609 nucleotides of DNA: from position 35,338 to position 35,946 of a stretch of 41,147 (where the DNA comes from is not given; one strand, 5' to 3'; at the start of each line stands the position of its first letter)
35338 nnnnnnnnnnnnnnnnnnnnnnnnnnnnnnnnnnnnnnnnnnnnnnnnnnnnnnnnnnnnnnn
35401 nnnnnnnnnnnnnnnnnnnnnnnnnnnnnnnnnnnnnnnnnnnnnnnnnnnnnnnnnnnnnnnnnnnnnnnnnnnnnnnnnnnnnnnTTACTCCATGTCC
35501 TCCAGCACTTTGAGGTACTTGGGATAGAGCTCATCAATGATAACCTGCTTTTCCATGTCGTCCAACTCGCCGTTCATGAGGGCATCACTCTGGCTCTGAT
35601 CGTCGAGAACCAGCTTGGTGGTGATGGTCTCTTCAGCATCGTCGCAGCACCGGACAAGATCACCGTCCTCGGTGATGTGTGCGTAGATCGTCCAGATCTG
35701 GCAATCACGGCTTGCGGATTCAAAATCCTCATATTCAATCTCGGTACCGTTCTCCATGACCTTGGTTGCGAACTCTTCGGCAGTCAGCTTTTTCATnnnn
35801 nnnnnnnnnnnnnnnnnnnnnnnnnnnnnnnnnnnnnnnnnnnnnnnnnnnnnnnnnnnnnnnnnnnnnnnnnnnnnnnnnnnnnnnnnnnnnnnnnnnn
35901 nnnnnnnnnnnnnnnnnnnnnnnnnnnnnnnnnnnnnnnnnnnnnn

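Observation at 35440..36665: Two cassettes with duplicated promoter-operator-leader and hairpin flanks but unrelated acidic cargo, plus an HTH gene (acr/aca-like layout)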

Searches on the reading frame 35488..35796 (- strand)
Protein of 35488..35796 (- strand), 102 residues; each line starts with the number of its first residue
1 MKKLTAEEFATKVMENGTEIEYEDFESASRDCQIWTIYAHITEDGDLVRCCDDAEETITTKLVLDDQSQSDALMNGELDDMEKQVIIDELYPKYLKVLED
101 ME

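Call 5: search_protein_families(library=pfam, proteins=[window:35488-35796:-], max_evalue=0.1)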
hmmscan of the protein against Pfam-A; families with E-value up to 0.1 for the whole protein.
window:35488-35796:- (102 aa): 0 families

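Call 6: search_protein_families(library=phrogs, proteins=[window:35488-35796:-], max_evalue=0.1)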
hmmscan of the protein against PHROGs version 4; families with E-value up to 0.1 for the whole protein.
window:35488-35796:- (102 aa): 1 family
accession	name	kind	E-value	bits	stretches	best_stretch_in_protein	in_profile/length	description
phrog_36767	-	unknown function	0.096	13.7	0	37-69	33-65/95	-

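Call 17: search_solved_structures(query=window:35488-35796:-, max_evalue=10)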
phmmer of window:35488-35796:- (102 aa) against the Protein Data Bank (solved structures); distinct sequences matched with E-value up to 10: 0.

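Call 20: find_homologous_proteins(query=window:35488-35796:-)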
Query window:35488-35796:- (102 aa): 32 proteins with E <= 0.001 among 34 candidates.
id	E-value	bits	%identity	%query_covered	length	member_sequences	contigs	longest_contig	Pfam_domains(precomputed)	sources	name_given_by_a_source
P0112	4.1e-59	215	99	100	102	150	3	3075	-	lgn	-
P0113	1.2e-55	204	95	100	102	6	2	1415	-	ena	-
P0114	1.7e-33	133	63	100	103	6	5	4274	-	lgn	-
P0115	4.8e-31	125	100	57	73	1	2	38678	-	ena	-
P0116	7.7e-31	124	60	99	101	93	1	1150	-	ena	-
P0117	3.4e-30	122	58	99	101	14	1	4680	-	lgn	-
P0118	5.3e-30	122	58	99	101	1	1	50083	-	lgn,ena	-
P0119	1.2e-29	120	56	99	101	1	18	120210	-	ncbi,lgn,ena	-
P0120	1.6e-29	120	56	99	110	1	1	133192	-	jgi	jgi:hypothetical protein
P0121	1.8e-29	120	56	100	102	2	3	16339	-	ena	-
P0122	5.8e-29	118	55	99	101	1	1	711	-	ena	-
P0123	6.5e-29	118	54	99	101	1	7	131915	-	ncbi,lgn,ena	-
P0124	2.4e-28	116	58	99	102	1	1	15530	-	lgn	-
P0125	2.5e-27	113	58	99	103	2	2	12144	-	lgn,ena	-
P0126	3.4e-27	113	58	100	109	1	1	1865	-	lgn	-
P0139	4.1e-16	77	51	92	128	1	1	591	-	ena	-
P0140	1.7e-12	65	65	48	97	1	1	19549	-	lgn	-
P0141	1.1e-10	60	40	100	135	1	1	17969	-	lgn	-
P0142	1.6e-7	50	36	97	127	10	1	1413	-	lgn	-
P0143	6.5e-6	44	58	51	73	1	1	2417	PF22147.2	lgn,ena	-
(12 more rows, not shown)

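Call 42: predict_structure(alignment_id=A2)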
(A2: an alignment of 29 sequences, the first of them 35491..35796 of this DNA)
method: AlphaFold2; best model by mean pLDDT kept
length: 102 residues; sequences in the alignment: 29
mean_pLDDT: 91.5   pTM: 0.82
mean pLDDT of the five models: 91.5, 91.0, 90.9, 90.2, 88.9
residues with pLDDT >= 90: 81; 70-90: 19; 50-70: 2; < 50: 0
segments of 3 or more residues with pLDDT < 50: none
pLDDT, mean of each block of 10 residues (from residue 1): 91 81 90 93 90 92 94 93 96 95 85
secondary structure, 60 per line:
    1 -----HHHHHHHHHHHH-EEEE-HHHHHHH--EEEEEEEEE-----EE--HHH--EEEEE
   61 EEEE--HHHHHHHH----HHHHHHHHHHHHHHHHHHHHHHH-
elements in order: H6-17 E19-22 H24-30 E33-41 E56-64 H67-74 H79-101

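Call 47: fold_search(model_id=the predicted structure, library=pdb)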
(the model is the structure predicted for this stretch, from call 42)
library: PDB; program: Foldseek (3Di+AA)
matches with E <= 10: 34; with E <= 0.001: 0
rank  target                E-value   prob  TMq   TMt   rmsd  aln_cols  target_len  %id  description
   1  2y7b                  2.1e+00  0.08  0.29  0.24   8.0        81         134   23  Crystal structure of the PH domain of human Actin-binding protein anillin ANLN (released 2011-03-30)
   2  2iqi_F                3.0e+00  0.10  0.33  0.23   5.9        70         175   13  Crystal structure of protein XCC0632 from Xanthomonas campestris, Pfam DUF330 (released 2006-11-07)
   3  7avr_B                3.6e+00  0.03  0.19  0.08  12.6        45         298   18  The tetrameric structure of haloalkane dehalogenase DpaA from Paraglaciecola agarilytica NO2 (released 2021-03-17)
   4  3nat_A                3.8e+00  0.02  0.16  0.11  14.7        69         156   20  Crystal Structure of Conserved Protein of Unknown Function EF_1977 from Enterococcus faecalis (released 2010-07-28)
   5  5tse_C                4.4e+00  0.04  0.25  0.22   6.7        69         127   10  2.35 Angstrom Crystal Structure Minor Lipoprotein from Acinetobacter baumannii. (released 2016-11-09)
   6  1wp1_A                4.9e+00  0.01  0.18  0.05  19.9        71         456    4  Crystal structure of the drug-discharge outer membrane protein, OprM (released 2004-11-02)
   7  1y5o_MODEL_1_A        5.6e+00  0.06  0.32  0.29   9.3        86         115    8  NMR structure of the amino-terminal domain from the Tfb1 subunit of yeast TFIIH (released 2005-05-17)
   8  9o5a_D                5.6e+00  0.01  0.16  0.02  10.0        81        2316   11  The KICSTOR-GATOR1 complex (released 2026-02-18)
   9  5azo                  5.6e+00  0.01  0.16  0.05  21.4        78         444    8  Crystal structure of a membrane protein from Pseudomonas aeruginosa (released 2016-06-08)
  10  5azs_A                5.9e+00  0.01  0.18  0.06  21.0        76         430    8  Crystal structure of a membrane protein from Pseudomonas aeruginosa (released 2016-06-08)
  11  5owo_A                6.3e+00  0.02  0.21  0.14  16.6        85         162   12  Human cytoplasmic Dynein N-Terminus dimerization domain at 1.8 Angstrom resolution (released 2018-07-11)
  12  7avr_F                6.3e+00  0.02  0.19  0.08  12.6        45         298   18  The tetrameric structure of haloalkane dehalogenase DpaA from Paraglaciecola agarilytica NO2 (released 2021-03-17)
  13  5iuy_C                6.3e+00  0.01  0.17  0.05  20.5        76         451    6  Structural insights of the outer-membrane channel OprN (released 2016-07-06)
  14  8y74_A                6.7e+00  0.04  0.30  0.15   7.0       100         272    8  Crystal structure of 9-mer peptide from H9N2 avian influenza virus in complex with BF2*0201 (released 2024-07-10)
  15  5azp_A                6.7e+00  0.01  0.17  0.05  20.3        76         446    6  Crystal structure of a membrane protein from Pseudomonas aeruginosa (released 2016-06-08)
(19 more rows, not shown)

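Call 50: fold_search(model_id=the predicted structure, library=viral)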
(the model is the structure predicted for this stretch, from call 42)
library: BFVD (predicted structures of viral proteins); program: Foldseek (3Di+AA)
matches with E <= 10: 267; with E <= 0.001: 0
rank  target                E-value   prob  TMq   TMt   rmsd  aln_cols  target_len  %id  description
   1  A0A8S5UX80            1.2e-02  1.00  0.47  0.27   1.8        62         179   27  AcrIC5-like domain-containing protein [Siphoviridae sp. ctDmR33]
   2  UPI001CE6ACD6         3.4e-01  0.23  0.39  0.37  13.4       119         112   17  (no name look-up for this kind of identifier)
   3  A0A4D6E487            4.6e-01  0.72  0.36  0.47   5.0        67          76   13  Uncharacterized protein [Streptomyces phage Heather]
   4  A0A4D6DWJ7            4.9e-01  0.16  0.25  0.25   9.7        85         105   16  Uncharacterized protein [Edwardsiella phage pEt-SU]
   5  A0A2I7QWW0            6.3e-01  0.10  0.24  0.16  14.2        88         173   15  (no name in the UniProt tables at hand)
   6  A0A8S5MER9            6.3e-01  0.09  0.23  0.12  12.7        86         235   21  Uncharacterized protein [Siphoviridae sp. ctYh54]
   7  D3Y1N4                9.7e-01  0.11  0.28  0.22   6.6        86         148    9  Replication enhancer protein [Cotton leaf curl Kokhran virus]
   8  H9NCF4                1.1e+00  0.14  0.30  0.35   9.4        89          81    7  (no name in the UniProt tables at hand)
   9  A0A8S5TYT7            1.1e+00  0.08  0.24  0.22  10.9        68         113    9  Uncharacterized protein [Siphoviridae sp. ctnPP24]
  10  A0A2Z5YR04            1.2e+00  0.08  0.27  0.22   9.9        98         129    7  (no name in the UniProt tables at hand)
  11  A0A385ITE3            1.2e+00  0.10  0.26  0.15   6.8        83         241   12  Uncharacterized protein [Salmonella phage SenASZ3]
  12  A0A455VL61            1.2e+00  0.08  0.24  0.33   6.3        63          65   22  (no name in the UniProt tables at hand)
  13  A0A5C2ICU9            1.3e+00  0.14  0.36  0.41  10.4       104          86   14  (no name in the UniProt tables at hand)
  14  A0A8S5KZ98            1.3e+00  0.08  0.25  0.21   7.3        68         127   10  Coat protein (Fragment) [ssRNA phage Gerhypos.1_32]
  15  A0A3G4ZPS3            1.4e+00  0.18  0.35  0.46   5.8        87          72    9  Uncharacterized protein [Terrestrivirus sp.]
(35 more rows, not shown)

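Call 52: search_protein_families(library=pfam, alignment_id=A2, max_evalue=1)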
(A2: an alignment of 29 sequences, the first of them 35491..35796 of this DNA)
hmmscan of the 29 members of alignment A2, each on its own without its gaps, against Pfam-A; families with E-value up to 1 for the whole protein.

A. member 1, window:35491-35796:- (102 aa): 2 families
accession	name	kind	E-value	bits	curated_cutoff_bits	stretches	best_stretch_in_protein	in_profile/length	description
PF13186.11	SPASM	-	0.11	13.2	21.5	1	32-64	1-31/67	Iron-sulfur cluster-binding domain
PF12166.14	Piezo_cap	-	0.12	12.4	26.9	1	55-99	93-137/298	Piezo non-specific cation channel, cap domain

B. families by the number of members that match (of 29 scanned): 13 families
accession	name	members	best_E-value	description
PF13186.11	SPASM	3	0.11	Iron-sulfur cluster-binding domain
PF12166.14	Piezo_cap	3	0.11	Piezo non-specific cation channel, cap domain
PF17309.7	DUF5356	2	0.068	Family of unknown function (DUF5356)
PF05379.17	Peptidase_C23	2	0.13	Carlavirus endopeptidase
PF18976.5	DUF5712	2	0.16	Family of unknown function (DUF5712)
PF02431.20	Chalcone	2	0.18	Chalcone-flavanone isomerase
PF16836.11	PSY3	1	0.019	Shu complex component Psy3, DNA-binding description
PF09378.16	HAS-barrel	1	0.031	HAS barrel domain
PF02596.20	DUF169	1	0.092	Uncharacterised ArCR, COG2043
PF14183.11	YwpF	1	0.12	YwpF-like protein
PF12905.13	Glyco_hydro_101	1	0.15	Endo-alpha-N-acetylgalactosaminidase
PF12827.12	Peroxin-22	1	0.15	Peroxisomal biogenesis protein family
PF18996.5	DUF5726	1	0.19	Family of unknown function (DUF5726)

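Call 53: search_protein_families(library=pfam, proteins=[P0143, P0140, P0139, P0141, P0142], max_evalue=1)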
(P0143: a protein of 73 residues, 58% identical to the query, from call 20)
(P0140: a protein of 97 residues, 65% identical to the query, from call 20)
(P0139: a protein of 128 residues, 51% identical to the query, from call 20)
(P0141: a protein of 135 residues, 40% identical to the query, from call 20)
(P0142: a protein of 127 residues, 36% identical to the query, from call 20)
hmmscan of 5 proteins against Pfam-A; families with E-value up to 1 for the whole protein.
P0143 (73 aa): 1 family
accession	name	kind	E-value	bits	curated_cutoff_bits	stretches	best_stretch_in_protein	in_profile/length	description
PF22147.1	AcrIC5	-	2.3e-11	44.1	27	1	39-64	28-53/53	Anti-CRISPR protein AcrIC5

P0140 (97 aa): 1 family
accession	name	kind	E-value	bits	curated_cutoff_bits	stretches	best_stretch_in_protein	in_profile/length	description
PF21162.3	ETFQO_UQ-bd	-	0.17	12.9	27.7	0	33-58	7-32/96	ETF-QO, ubiquinone-binding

P0139 (128 aa): 0 families

P0141 (135 aa): 0 families

P0142 (127 aa): 0 families

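Call 57: find_encoding_contigs(protein=P0143, flank=3000, max_places=4)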
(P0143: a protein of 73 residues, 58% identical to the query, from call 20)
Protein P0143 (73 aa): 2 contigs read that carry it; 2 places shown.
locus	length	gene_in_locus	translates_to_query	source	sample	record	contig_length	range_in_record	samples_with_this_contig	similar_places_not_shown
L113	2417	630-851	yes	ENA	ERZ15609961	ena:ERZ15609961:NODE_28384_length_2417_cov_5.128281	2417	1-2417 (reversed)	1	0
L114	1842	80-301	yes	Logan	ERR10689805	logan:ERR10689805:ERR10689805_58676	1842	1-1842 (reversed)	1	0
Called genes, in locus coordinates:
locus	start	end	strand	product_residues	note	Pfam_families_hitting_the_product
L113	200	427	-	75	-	-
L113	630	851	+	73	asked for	PF22147:AcrIC5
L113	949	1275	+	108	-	-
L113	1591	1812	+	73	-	-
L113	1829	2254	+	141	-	-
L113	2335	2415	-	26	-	?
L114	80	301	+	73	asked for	PF22147:AcrIC5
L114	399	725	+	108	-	-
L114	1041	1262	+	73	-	-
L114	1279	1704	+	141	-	-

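Call 66: search_dna_similar(query=window:35491-35796:-, collection=phages, mode=protein, max_evalue=0.001, max_rows=25)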
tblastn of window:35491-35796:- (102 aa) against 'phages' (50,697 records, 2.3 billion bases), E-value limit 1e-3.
No match.

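Call 67: search_protein_families(library=padloc, proteins=[window:35491-35796:-], max_evalue=0.01)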
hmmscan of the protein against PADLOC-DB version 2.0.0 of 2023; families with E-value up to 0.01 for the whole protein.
window:35491-35796:- (102 aa): 0 families

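Call 74: search_protein_representatives(alignment_id=A2)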
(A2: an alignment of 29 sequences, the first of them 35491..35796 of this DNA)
Query: 29 sequences, 102 profile positions. Proteins with E-value up to 0.001 (for the whole library): 28; up to 1e-10: 16; up to 1e-30: 5. The best 28 are listed.
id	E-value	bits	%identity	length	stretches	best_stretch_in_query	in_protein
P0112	2.8e-45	169.3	-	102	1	1-102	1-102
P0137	9.9e-34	132.3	-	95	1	1-101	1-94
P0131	6.7e-32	126.4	-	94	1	1-102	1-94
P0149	2.9e-31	124.4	-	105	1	3-101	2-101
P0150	2.9e-31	124.3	-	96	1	1-101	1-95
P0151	2.7e-30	121.2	-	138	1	1-102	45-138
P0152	1.1e-23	100.0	-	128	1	3-100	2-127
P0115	1.8e-22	96.1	-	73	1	1-58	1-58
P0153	2.0e-22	96.0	-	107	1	1-101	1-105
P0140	1.1e-21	93.6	-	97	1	1-64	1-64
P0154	2.2e-14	70.1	-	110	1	1-100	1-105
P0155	1.7e-13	67.3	-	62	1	1-51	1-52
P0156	2.0e-13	67.0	-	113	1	1-101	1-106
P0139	3.2e-12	63.2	-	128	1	45-102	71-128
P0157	4.7e-12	62.7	-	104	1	1-63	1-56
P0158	4.9e-11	59.4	-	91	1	1-65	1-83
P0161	2.3e-08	50.8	-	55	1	1-50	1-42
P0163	4.9e-07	46.6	-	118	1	2-100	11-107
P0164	8.5e-07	45.8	-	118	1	54-100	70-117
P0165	2.7e-06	44.2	-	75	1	1-43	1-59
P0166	2.4e-05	41.1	-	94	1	18-101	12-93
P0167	2.4e-05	41.1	-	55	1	1-39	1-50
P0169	4.1e-05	40.4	-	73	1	1-27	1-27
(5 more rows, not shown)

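Call 76: search_protein_families(library=pfam, proteins=[P0155, P0157, P0158, P0161, P0163, P0164, P0165, P0166, P0167, P0169], max_evalue=0.1)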
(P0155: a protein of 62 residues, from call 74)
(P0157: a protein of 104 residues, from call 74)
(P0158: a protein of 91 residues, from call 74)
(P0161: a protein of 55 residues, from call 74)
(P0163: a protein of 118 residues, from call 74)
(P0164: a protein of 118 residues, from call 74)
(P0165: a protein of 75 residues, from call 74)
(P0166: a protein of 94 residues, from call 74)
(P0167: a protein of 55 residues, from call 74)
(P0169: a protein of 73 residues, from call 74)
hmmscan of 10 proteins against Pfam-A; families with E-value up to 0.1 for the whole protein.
P0155 (62 aa): 0 families

P0157 (104 aa): 1 family
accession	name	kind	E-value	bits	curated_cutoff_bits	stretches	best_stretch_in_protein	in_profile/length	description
PF02191.22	OLF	-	0.0011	19.1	23.9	1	23-64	130-171/246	Olfactomedin-like domain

P0158 (91 aa): 0 families

P0161 (55 aa): 1 family
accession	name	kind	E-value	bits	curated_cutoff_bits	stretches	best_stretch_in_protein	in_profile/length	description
PF08939.15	Bles03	-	0.059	13.7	23.1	1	7-52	146-192/255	Basophilic leukemia-expressed protein Bles03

P0163 (118 aa): 1 family
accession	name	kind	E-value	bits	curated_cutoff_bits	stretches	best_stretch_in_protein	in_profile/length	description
PF23288.1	KOW6_SPT5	-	0.016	15.6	27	1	55-83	27-53/55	Transcription elongation factor SPT5, sixth KOW domain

P0164 (118 aa): 0 families

P0165 (75 aa): 0 families

P0166 (94 aa): 0 families

P0167 (55 aa): 0 families

P0169 (73 aa): 0 families

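Call 78: find_related_loci(query=P0143, collection=viral_contigs, flank=2500)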
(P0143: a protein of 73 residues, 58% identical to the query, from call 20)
Query P0143 (73 aa) in viral_contigs; peptide patterns used: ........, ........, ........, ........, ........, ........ (x = any residue, [..] = any of these).
134 stretches matched a pattern; 91 encode a relative of the query (tblastn E <= 1e-3); the best 80 are kept; 80 distinct loci.
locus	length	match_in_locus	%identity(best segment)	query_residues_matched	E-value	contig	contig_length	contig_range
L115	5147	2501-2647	86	1-48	2e-22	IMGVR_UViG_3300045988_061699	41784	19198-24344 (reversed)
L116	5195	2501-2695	57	11-73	4e-19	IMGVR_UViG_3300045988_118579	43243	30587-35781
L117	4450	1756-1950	55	11-73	2e-18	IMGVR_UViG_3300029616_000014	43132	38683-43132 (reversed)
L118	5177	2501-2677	59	16-73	2e-18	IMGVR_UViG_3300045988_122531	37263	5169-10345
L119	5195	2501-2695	55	11-73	4e-18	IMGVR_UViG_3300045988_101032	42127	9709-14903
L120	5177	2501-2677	58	16-73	1e-17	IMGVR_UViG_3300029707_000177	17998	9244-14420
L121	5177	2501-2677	58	16-73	1e-17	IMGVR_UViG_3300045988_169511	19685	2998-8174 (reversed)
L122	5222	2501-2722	52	10-73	2e-17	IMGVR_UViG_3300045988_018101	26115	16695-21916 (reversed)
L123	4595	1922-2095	58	16-72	3e-17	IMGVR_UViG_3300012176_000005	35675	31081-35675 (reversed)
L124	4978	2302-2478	60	16-73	1e-16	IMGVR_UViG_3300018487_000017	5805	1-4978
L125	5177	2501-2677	60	16-73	1e-16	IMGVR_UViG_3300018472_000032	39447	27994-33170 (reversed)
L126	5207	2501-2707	50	7-73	2e-16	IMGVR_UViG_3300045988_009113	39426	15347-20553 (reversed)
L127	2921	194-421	46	15-73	7e-16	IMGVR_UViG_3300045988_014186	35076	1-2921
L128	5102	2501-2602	89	39-73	9e-16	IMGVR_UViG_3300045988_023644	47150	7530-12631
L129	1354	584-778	52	11-73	1e-15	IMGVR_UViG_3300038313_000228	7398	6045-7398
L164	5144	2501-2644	58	1-41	3e-10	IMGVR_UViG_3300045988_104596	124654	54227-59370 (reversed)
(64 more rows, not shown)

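Call 92: search_protein_families(library=pfam, proteins=[L164:1642-2487:+, L164:181-402:+, L164:638-886:+, L164:899-1159:+, L164:1163-1426:+, L164:1440-1625:+, L164:2835-3038:+, L164:3251-3586:+, L164:3613-4158:+, L164:4171-4407:+], max_evalue=0.01)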
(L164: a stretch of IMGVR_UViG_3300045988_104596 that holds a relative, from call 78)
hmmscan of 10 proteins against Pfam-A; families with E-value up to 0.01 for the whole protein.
L164:1642-2487:+ (281 aa): 0 families

L164:181-402:+ (73 aa): 0 families

L164:638-886:+ (82 aa): 0 families

L164:899-1159:+ (86 aa): 0 families

L164:1163-1426:+ (87 aa): 0 families

L164:1440-1625:+ (61 aa): 0 families

L164:2835-3038:+ (67 aa): 0 families

L164:3251-3586:+ (111 aa): 0 families

L164:3613-4158:+ (181 aa): 0 families

L164:4171-4407:+ (78 aa): 0 families
